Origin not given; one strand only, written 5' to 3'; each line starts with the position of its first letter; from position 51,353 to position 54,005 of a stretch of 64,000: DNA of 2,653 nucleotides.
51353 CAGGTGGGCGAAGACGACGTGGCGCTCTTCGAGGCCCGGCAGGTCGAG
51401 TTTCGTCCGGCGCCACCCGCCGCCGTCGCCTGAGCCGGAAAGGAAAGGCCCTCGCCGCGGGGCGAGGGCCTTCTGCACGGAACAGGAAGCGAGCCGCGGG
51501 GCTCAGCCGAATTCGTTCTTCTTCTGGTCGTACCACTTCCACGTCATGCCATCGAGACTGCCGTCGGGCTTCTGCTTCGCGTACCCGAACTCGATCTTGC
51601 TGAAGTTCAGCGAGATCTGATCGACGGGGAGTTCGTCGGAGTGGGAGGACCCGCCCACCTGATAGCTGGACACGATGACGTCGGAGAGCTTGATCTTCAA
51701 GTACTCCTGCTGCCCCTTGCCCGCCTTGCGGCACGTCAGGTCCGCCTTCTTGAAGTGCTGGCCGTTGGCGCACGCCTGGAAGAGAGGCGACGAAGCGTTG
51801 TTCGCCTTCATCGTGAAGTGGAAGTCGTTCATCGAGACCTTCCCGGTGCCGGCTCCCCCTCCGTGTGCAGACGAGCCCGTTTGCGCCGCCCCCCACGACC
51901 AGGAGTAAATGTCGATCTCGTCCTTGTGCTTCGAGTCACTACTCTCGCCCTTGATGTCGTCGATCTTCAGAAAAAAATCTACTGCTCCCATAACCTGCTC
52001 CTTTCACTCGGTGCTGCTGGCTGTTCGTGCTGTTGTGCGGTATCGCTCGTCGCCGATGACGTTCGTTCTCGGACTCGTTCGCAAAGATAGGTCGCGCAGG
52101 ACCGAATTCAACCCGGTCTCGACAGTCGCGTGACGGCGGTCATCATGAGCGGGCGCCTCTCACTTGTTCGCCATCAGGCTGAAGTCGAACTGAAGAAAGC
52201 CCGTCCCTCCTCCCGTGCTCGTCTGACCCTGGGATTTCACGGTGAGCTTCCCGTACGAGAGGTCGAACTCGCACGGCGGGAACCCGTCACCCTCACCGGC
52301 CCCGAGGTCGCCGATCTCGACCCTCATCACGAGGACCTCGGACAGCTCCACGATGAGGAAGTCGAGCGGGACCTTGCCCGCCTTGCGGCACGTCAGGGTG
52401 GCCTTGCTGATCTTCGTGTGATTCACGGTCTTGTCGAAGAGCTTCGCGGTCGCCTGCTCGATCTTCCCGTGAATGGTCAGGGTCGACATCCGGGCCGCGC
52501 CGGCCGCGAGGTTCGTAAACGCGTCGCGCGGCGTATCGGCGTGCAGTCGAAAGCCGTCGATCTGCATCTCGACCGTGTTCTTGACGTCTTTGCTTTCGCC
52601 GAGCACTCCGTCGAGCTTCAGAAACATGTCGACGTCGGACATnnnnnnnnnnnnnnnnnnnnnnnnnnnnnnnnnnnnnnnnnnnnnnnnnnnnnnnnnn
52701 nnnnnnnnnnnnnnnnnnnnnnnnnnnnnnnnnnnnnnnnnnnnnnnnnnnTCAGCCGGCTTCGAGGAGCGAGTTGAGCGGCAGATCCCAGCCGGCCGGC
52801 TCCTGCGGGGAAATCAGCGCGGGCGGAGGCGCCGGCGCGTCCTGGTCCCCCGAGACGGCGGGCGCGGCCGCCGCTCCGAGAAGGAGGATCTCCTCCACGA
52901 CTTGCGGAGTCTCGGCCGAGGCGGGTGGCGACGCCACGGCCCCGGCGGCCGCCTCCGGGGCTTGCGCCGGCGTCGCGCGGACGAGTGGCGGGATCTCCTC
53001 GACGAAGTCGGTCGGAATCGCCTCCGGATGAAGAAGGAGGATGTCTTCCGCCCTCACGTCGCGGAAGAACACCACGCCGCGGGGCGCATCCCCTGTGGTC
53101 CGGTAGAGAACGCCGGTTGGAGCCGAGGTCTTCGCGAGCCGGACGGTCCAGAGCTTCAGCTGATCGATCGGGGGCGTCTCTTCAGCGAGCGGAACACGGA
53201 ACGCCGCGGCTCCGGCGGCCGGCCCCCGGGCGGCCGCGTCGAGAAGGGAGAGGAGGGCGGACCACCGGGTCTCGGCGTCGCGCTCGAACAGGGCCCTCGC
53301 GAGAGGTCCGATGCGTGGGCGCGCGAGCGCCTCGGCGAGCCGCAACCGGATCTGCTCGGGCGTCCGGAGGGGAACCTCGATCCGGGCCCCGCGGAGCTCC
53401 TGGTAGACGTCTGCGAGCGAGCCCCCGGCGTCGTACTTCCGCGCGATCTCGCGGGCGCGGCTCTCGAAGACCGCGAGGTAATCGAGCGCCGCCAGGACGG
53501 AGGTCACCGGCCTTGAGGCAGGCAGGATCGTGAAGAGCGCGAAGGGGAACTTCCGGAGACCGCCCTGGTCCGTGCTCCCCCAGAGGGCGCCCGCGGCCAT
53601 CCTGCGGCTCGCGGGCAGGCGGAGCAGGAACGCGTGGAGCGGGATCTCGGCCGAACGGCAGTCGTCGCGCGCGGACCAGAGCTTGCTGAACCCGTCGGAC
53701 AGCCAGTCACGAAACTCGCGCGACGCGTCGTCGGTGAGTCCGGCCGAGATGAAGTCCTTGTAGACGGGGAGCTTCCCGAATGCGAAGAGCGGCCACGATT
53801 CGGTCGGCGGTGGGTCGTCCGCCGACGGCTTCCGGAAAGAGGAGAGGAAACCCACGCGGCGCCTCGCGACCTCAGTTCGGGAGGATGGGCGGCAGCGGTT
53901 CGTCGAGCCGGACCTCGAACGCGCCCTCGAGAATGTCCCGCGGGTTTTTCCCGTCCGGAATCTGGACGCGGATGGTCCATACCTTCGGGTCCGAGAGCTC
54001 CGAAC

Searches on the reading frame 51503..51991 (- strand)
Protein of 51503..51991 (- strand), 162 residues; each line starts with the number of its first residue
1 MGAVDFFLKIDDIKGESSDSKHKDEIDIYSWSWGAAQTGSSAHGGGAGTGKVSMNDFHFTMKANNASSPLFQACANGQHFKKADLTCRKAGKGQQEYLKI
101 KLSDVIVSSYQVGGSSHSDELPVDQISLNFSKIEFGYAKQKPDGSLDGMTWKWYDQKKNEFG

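Call 15: search_protein_families(library=pfam, proteins=[window:51503-51991:-], max_evalue=0.01)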
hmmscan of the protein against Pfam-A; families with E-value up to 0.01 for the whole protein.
window:51503-51991:- (162 aa): 1 family
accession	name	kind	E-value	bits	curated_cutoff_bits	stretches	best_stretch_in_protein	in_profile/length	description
PF05638.18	T6SS_HCP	-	5e-42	143.7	23.5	1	7-137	1-129/129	Type VI secretion system effector, Hcp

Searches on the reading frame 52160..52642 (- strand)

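Call 15: search_protein_families(library=pfam, proteins=[window:52160-52642:-], max_evalue=0.01)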
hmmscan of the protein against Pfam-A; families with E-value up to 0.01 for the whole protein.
window:52160-52642:- (160 aa): 1 family
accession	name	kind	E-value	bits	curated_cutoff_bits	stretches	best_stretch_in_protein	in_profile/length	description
PF05638.18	T6SS_HCP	-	1.7e-17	64.4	23.5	1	7-135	1-127/129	Type VI secretion system effector, Hcp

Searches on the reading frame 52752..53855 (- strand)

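Call 15: search_protein_families(library=pfam, proteins=[window:52752-53855:-], max_evalue=0.01)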
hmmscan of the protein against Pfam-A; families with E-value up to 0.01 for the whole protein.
window:52752-53855:- (367 aa): 1 family
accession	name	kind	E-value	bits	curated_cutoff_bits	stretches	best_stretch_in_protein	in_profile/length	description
PF09867.14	TagF_N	-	2.3e-11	44.3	27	1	26-129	3-110/135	TagF N-terminal domain, Type VI secretion system-associated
